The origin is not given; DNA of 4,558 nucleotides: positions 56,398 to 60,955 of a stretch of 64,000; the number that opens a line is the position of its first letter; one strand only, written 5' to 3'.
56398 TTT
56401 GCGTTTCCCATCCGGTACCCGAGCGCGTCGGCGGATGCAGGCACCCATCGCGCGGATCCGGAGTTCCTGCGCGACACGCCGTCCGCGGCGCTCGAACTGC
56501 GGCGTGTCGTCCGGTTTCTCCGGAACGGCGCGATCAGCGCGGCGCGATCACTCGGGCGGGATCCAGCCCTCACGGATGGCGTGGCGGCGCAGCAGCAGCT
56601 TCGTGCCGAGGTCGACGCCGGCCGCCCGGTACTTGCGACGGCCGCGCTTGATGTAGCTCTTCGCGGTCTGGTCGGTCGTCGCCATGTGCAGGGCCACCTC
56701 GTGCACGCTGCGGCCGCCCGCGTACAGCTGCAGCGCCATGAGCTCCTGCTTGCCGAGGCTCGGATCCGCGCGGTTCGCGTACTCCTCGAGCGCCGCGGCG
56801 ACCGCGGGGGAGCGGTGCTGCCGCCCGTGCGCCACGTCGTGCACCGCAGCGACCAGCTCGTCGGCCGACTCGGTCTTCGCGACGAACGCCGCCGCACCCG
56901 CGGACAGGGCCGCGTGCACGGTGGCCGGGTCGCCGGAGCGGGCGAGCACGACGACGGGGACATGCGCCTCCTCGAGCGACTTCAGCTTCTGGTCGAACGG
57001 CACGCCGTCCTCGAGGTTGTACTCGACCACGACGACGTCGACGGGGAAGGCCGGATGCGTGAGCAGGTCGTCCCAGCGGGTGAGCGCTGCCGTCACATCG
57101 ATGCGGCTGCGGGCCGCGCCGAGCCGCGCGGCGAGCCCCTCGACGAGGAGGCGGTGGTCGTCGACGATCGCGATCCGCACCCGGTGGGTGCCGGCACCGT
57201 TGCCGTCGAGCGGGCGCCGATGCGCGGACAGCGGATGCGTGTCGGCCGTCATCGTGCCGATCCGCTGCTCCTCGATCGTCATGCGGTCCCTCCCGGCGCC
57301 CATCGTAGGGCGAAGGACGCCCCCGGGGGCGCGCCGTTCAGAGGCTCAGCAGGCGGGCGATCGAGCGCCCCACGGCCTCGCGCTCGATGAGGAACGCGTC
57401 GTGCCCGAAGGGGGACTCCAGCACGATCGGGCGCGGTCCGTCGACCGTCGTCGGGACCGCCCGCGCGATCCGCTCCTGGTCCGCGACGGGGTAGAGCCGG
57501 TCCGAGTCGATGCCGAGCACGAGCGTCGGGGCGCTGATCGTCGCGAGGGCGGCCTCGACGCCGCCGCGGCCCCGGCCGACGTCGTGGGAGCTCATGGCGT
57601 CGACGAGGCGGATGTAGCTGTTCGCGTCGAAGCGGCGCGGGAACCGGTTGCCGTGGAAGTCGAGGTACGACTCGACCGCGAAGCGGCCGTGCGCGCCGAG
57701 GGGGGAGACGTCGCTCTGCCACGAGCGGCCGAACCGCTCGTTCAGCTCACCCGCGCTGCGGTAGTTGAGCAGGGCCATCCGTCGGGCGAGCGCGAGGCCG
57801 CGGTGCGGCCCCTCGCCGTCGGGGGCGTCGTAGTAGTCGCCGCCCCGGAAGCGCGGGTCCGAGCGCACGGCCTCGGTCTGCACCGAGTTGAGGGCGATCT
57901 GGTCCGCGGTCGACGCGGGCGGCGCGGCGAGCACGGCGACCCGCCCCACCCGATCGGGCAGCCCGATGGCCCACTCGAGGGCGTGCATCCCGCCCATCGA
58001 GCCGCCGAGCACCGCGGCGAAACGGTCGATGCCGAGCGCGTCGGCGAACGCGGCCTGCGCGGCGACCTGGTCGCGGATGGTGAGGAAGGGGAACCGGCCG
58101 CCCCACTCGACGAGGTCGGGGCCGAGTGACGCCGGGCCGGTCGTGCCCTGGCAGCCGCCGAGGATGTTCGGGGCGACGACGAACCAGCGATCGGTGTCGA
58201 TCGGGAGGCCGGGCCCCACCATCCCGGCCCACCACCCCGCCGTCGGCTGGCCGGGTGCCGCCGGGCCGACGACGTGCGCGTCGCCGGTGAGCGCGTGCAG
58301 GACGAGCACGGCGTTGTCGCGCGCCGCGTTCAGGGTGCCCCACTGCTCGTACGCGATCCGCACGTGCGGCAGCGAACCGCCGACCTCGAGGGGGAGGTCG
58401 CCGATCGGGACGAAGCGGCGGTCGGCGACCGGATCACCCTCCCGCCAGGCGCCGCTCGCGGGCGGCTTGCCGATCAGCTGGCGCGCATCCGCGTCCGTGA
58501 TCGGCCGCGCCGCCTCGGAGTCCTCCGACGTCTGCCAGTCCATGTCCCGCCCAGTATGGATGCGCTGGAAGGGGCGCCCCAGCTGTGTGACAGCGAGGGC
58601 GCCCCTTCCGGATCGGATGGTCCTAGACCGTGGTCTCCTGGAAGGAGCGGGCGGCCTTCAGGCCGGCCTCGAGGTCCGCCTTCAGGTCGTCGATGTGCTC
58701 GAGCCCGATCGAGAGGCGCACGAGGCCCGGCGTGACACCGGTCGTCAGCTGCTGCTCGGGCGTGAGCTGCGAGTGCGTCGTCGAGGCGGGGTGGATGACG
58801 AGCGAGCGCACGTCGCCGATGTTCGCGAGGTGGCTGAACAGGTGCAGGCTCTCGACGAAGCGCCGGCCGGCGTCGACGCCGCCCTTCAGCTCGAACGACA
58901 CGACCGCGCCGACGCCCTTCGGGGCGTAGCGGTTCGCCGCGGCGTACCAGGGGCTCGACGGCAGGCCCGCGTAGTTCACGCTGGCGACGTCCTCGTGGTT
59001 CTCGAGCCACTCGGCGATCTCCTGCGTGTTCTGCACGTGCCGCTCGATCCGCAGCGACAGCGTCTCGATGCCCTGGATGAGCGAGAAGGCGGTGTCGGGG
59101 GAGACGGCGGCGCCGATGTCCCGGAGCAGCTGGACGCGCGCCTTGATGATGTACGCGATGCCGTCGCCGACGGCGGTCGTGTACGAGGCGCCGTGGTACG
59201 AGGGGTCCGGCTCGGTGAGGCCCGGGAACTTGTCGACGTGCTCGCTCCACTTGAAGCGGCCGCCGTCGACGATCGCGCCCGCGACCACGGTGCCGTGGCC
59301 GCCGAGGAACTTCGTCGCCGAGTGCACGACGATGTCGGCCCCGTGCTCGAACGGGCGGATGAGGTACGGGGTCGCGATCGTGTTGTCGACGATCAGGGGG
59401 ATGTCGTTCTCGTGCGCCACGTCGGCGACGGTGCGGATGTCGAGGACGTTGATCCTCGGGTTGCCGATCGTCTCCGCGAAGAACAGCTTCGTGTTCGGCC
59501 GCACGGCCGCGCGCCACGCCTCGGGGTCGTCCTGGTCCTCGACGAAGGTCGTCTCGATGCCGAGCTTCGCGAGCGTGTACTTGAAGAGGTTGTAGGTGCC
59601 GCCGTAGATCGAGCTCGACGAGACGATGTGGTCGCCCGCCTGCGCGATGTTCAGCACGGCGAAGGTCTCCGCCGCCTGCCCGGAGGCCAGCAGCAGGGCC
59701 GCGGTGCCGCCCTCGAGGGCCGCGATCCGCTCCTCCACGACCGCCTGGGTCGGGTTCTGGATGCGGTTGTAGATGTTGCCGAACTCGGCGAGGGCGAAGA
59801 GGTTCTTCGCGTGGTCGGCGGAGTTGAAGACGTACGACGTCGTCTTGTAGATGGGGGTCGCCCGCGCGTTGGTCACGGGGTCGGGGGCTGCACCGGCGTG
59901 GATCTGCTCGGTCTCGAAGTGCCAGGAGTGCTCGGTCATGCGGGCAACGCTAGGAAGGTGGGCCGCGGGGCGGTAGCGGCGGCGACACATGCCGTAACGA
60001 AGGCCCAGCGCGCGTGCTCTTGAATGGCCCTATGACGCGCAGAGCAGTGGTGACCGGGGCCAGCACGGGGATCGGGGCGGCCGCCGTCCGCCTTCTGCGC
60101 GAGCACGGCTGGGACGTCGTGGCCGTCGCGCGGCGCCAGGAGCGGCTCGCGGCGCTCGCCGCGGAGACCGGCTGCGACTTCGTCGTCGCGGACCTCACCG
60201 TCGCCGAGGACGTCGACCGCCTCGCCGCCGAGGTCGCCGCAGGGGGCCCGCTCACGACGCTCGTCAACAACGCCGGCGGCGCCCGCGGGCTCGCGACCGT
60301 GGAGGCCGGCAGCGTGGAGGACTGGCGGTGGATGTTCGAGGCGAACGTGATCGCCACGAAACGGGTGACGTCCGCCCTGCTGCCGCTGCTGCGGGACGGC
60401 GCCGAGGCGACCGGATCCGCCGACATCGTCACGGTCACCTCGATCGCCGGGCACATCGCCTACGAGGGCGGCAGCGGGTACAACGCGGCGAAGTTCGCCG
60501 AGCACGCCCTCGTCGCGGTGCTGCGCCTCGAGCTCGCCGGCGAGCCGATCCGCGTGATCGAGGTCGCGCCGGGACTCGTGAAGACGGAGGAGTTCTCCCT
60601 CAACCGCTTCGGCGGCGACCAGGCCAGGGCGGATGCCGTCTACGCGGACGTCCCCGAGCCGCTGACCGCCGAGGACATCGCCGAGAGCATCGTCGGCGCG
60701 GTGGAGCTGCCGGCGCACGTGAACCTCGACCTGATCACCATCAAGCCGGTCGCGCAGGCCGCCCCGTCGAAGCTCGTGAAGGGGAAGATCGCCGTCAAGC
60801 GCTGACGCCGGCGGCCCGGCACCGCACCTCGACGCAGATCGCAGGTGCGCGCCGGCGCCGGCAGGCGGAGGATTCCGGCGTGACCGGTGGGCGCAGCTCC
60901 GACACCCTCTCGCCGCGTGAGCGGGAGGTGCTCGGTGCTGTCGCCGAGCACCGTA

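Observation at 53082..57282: Four-gene signalling unit: atypical regulator, kinase, pseudokinase, canonical regulator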

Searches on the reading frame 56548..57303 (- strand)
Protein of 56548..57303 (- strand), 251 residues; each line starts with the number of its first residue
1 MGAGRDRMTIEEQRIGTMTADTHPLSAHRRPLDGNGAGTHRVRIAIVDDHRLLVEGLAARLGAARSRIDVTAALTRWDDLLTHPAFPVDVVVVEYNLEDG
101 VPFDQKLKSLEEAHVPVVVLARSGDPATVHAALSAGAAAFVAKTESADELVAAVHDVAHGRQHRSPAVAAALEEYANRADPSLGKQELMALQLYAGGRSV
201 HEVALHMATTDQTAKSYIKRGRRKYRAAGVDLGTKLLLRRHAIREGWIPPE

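Call 3: search_protein_families(library=pfam, proteins=[window:56548-57303:-], max_evalue=1)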
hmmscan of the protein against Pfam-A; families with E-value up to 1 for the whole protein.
window:56548-57303:- (251 aa): 5 families
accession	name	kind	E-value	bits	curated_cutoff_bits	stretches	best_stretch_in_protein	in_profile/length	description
PF00072.30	Response_reg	-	1.7e-11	44.7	30.2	1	44-154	1-110/111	Response regulator receiver domain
PF08281.18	Sigma70_r4_2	-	0.002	18.2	25.7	1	187-224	15-53/54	Sigma-70, region 4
PF00196.25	GerE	-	0.058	13.5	23.5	1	182-226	2-46/57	Bacterial regulatory proteins, luxR family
PF13518.12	HTH_28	-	0.075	13.6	25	1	190-220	5-35/52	Helix-turn-helix domain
PF09275.15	Pertus-S4-tox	-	0.088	13.6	25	1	47-92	23-68/110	Pertussis toxin S4 subunit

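Call 4: search_protein_families(library=ncbifam, proteins=[window:56548-57303:-], max_evalue=1)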
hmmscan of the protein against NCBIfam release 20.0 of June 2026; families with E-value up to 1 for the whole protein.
window:56548-57303:- (251 aa): 43 families (the best 25 are shown)
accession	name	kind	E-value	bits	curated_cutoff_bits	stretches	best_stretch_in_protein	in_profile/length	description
NF007685.0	PRK10360.1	equivalog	6.8e-17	61.9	258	1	42-214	2-169/196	response regulator transcription factor UhpA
NF052445.1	RespRegMctR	equivalog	6.3e-15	55.1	300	1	42-227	2-189/205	two-component system response regulator MctR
NF047785.1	respo_reg_MadR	equivalog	6.6e-12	45.2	300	1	42-225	1-191/209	MadR family response regulator transcription factor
NF007935.0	PRK10651.1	equivalog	1.4e-11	44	250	1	41-224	6-197/216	two-component system response regulator NarL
NF011896.0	PRK15369.1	equivalog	8.7e-10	38.6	242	1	41-214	3-181/211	two component system response regulator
NF007018.1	PRK09483.1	equivalog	8.8e-10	38.6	280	1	43-238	3-204/217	UvrY/SirA/GacA family response regulator transcription factor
NF007708.0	PRK10403.1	equivalog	3.3e-09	36.5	343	1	42-226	7-197/215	nitrate/nitrite response regulator protein NarP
NF007005.1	PRK09468.1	equivalog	1.6e-07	31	331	1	41-174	3-135/237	osmolarity response regulator transcription factor OmpR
NF007419.0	PRK09958.1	equivalog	4.7e-07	29.6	251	1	45-222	4-183/204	acid-sensing system DNA-binding response regulator EvgA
NF041830.1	RR_TF_ErdR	exception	2.6e-06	27.3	390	1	44-224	4-192/213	response regulator transcription factor ErdR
NF006900.1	PRK09390.1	equivalog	1.1e-05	25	255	1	40-213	3-173/203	response regulator FixJ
TIGR02154.1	PhoB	equivalog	1.1e-05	24.9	296.2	1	43-159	4-121/226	phosphate regulon transcriptional regulator PhoB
NF008078.0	PRK10816.1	equivalog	3.2e-05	23.6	336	1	42-156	1-114/223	two-component system response regulator PhoP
NF007403.0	PRK09935.1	equivalog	4.3e-05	23.2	271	1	85-208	47-175/210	fimbria biosynthesis transcriptional regulator FimZ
NF041733.1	resp_reg_CseB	equivalog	5.2e-05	22.7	350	1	44-171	3-127/228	two-component system response regulator CseB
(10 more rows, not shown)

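Call 23: find_homologous_proteins(query=window:56548-57303:-, max_evalue=1e-20)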
Query window:56548-57303:- (251 aa): 397 proteins with E <= 1e-20 among 8000 candidates; the best 120 are listed.
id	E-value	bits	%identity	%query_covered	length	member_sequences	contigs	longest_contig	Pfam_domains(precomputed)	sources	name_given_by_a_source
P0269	4.8e-150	516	98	97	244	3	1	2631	PF00072.31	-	-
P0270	8.7e-146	502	96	97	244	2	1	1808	PF00072.31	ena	-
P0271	1.8e-130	452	89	97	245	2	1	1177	PF00072.31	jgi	jgi:DNA-binding NarL/FixJ family response regulator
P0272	3.3e-128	444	87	97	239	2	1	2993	PF00072.31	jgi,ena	-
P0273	2.5e-124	432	85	97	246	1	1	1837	PF00072.31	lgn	-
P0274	3.4e-124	431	83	97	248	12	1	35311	PF00072.31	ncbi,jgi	ncbi:MAG TPA: response regulator [Amnibacterium sp.]|jgi:DNA-binding NarL/FixJ family response regul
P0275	2.9e-121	421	85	97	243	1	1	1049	PF00072.31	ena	-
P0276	3.5e-120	418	83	97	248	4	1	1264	PF00072.31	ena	-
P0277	6.7e-118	411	82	97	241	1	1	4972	PF00072.31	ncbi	ncbi:MAG: response regulator [Amnibacterium sp.]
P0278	6.4e-117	407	82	97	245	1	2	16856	PF00072.31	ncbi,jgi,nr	ncbi:MAG TPA: response regulator [Amnibacterium sp.]|jgi:DNA-binding NarL/FixJ family response regul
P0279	5.8e-115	401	80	97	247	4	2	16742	PF00072.31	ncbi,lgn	-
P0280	1.7e-111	390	82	91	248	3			PF00072.31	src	-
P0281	3.2e-109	382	85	85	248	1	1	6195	PF00072.31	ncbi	-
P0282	1.1e-107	377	97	73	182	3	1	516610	PF00072.31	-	-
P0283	6.2e-105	368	83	84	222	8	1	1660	PF00072.31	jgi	jgi:DNA-binding NarL/FixJ family response regulator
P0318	2.1e-89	317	73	84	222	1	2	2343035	-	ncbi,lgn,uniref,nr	ncbi:response regulator transcription factor [Amnibacterium kyonggiense]|uniref:LuxR family two comp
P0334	2.6e-84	301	70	84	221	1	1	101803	PF00072.31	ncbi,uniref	ncbi:response regulator [Amnibacterium endophyticum]|uniref:Response regulator n=1 Tax=Amnibacterium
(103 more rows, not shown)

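Call 69: find_encoding_contigs(protein=P0318, flank=5000, max_places=1)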
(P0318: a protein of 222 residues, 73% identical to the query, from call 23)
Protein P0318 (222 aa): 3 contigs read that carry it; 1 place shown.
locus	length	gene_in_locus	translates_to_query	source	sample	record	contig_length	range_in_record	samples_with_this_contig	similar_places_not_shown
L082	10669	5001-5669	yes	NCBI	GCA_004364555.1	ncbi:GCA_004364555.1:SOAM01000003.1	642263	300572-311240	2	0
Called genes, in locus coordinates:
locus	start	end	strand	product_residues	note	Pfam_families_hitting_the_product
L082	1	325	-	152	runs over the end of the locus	PF13527:Acetyltransf_9 (weak), PF00583:Acetyltransf_1 (weak), PF13508:Acetyltransf_7 (weak)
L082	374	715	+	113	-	-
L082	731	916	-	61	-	-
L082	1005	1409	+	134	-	-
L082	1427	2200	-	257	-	PF00106:adh_short, PF01370:Epimerase (weak), PF08659:KR, PF13460:NAD_binding_10 (weak), PF13561:adh_short_C2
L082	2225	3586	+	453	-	PF01053:Cys_Met_Meta_PP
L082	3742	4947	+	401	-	PF00561:Abhydrolase_1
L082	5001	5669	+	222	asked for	-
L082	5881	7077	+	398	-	PF02518:HATPase_c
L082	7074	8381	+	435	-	-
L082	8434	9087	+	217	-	PF00072:Response_reg, PF00196:GerE, PF08281:Sigma70_r4_2 (weak)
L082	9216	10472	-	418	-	PF07690:MFS_1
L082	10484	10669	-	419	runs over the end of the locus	-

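Call 70: find_encoding_contigs(protein=P0274, flank=5000, max_places=1)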
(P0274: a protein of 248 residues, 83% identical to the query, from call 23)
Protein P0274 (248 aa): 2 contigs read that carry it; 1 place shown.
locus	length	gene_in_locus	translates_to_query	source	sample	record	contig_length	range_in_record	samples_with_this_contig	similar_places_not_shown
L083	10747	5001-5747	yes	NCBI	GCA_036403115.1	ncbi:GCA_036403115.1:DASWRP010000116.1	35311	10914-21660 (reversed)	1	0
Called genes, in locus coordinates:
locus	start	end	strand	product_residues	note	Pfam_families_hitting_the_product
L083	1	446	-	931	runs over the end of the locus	PF00196:GerE, PF25872:HTH_77 (weak)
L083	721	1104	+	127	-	-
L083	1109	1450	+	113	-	PF10823:DUF2568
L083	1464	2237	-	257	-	PF00106:adh_short, PF01370:Epimerase (weak), PF08659:KR, PF13460:NAD_binding_10 (weak), PF13561:adh_short_C2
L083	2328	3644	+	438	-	PF01053:Cys_Met_Meta_PP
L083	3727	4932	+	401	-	PF00561:Abhydrolase_1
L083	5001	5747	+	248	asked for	PF00072:Response_reg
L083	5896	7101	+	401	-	PF02518:HATPase_c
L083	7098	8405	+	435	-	-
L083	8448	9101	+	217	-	PF00072:Response_reg, PF00196:GerE, PF08281:Sigma70_r4_2 (weak)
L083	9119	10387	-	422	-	PF09594:GT87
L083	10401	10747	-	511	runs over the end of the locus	-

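Call 71: find_encoding_contigs(protein=P0334, flank=5000, max_places=1)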
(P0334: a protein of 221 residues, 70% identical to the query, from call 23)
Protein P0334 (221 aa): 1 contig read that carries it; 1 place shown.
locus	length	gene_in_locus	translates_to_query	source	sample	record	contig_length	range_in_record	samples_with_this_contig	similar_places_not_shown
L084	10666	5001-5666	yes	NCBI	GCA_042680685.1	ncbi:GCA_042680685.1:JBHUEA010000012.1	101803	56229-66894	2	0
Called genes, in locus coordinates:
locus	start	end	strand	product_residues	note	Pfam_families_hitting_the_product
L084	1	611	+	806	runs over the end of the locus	PF09364:XFP_N, PF03894:XFP, PF09363:XFP_C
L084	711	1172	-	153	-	PF13527:Acetyltransf_9 (weak), PF00583:Acetyltransf_1 (weak), PF13508:Acetyltransf_7 (weak)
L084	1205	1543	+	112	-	-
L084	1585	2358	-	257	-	PF00106:adh_short, PF01370:Epimerase (weak), PF08659:KR, PF13460:NAD_binding_10 (weak), PF13561:adh_short_C2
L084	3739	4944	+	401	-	PF00561:Abhydrolase_1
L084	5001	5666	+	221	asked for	PF00072:Response_reg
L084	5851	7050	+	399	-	PF02518:HATPase_c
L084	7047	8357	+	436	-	-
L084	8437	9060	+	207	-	PF00072:Response_reg, PF00196:GerE, PF08281:Sigma70_r4_2 (weak)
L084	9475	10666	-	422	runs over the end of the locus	PF00083:Sugar_tr, PF07690:MFS_1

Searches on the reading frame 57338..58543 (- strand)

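Call 38: search_protein_families(library=pfam, proteins=[window:57338-58543:-], max_evalue=0.001)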
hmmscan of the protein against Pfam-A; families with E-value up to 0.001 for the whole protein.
window:57338-58543:- (401 aa): 2 families
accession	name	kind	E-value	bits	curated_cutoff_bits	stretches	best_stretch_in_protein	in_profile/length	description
PF00561.26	Abhydrolase_1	-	2.3e-22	80.3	25.8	1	77-365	1-227/245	alpha/beta hydrolase fold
PF12146.15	Hydrolase_4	-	0.00016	21.5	27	0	177-216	79-117/239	Serine aminopeptidase, S33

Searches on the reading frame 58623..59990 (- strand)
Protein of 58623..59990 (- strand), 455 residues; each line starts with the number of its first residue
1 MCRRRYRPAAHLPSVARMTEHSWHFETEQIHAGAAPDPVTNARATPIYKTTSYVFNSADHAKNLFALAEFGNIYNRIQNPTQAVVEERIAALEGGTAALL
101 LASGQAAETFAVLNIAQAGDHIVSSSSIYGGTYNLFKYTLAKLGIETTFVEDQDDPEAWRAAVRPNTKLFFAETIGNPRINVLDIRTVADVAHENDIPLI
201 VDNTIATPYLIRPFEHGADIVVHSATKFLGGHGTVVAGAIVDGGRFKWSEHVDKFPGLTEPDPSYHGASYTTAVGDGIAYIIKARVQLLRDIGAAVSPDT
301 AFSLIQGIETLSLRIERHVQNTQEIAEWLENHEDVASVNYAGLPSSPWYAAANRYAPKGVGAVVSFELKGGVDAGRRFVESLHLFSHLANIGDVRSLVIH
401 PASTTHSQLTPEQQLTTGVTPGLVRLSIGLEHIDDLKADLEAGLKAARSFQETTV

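Call 38: search_protein_families(library=pfam, proteins=[window:58623-59990:-], max_evalue=0.001)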
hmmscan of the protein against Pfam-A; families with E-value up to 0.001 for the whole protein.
window:58623-59990:- (455 aa): 2 families
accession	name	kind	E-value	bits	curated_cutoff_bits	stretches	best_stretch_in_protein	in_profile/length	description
PF01053.26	Cys_Met_Meta_PP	-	2.6e-138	461.2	27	1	26-445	1-381/381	Cys/Met metabolism PLP-dependent enzyme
PF00266.25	Aminotran_5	-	5.3e-05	22.8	21.5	1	56-236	31-210/371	Aminotransferase class-V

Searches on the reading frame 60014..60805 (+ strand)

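Call 38: search_protein_families(library=pfam, proteins=[window:60014-60805:+], max_evalue=0.001)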
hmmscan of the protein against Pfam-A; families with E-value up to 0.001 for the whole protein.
window:60014-60805:+ (263 aa): 6 families
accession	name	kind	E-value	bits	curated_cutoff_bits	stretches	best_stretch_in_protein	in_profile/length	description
PF00106.31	adh_short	-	9.4e-39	133.4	26.6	1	11-192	3-185/195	short chain dehydrogenase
PF13561.12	adh_short_C2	-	5.6e-28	98.6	27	1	15-226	1-213/236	Enoyl-(Acyl carrier protein) reductase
PF08659.16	KR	-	1.5e-08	35.2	22.6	1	12-171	4-164/180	KR domain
PF01370.27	Epimerase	-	1.4e-06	28.4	20.9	1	12-76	2-65/240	NAD dependent epimerase/dehydratase family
PF13460.12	NAD_binding_10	-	5.5e-06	26.8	27.2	1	15-75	1-62/184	NAD(P)H-binding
PF00107.32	ADH_zinc_N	-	4.3e-05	23.9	31.8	1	19-85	1-64/129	Zinc-binding dehydrogenase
